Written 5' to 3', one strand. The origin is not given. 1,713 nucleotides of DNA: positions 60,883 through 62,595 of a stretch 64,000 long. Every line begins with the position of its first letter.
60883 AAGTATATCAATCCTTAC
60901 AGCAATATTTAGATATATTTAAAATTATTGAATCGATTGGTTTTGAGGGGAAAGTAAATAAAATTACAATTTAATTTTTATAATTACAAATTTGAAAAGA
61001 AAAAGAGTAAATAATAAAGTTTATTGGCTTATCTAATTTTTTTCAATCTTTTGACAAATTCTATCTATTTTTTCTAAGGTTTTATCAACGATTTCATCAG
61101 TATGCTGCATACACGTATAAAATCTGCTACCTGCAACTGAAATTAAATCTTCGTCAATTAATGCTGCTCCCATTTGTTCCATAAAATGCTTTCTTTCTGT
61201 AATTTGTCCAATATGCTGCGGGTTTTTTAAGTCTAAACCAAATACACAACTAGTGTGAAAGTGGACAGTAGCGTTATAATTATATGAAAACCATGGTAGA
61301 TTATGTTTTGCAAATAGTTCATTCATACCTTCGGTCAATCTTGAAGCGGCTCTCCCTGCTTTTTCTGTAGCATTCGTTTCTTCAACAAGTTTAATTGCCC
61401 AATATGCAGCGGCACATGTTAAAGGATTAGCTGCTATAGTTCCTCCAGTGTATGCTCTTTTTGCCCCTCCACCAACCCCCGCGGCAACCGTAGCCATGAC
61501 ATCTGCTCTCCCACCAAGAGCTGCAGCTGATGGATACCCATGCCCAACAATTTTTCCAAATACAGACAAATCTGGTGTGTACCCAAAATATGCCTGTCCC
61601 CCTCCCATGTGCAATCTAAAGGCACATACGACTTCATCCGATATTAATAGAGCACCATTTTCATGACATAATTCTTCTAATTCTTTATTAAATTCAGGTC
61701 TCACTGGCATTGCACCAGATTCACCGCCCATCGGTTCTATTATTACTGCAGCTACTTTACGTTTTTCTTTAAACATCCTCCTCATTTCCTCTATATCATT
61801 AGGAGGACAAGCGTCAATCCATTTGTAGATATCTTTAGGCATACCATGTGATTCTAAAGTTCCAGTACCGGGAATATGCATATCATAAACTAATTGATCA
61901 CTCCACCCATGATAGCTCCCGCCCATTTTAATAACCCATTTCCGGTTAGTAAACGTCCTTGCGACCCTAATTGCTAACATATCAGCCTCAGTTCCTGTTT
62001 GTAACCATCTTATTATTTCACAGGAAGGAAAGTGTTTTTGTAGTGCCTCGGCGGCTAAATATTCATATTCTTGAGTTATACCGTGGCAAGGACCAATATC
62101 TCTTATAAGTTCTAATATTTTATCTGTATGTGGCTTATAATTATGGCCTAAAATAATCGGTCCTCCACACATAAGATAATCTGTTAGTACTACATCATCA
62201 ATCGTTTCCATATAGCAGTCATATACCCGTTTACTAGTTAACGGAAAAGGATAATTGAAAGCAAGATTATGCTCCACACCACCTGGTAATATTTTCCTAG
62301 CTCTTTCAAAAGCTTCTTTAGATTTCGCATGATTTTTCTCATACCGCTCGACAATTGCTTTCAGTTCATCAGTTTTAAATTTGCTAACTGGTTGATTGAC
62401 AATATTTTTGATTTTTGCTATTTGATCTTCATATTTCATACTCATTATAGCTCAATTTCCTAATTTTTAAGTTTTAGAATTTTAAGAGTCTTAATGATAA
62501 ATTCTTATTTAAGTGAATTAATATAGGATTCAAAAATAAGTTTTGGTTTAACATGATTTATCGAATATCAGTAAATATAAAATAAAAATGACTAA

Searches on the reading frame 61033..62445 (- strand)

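Call 59: search_protein_families(library=pfam, proteins=[window:61033-62445:-], max_evalue=1e-8)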
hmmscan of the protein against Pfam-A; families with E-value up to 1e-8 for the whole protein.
window:61033-62445:- (470 aa): 1 family
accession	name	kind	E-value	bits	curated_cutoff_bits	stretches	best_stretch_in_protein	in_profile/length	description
PF00202.27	Aminotran_3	-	2.2e-41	142.3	30.5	1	67-381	9-333/403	Aminotransferase class-III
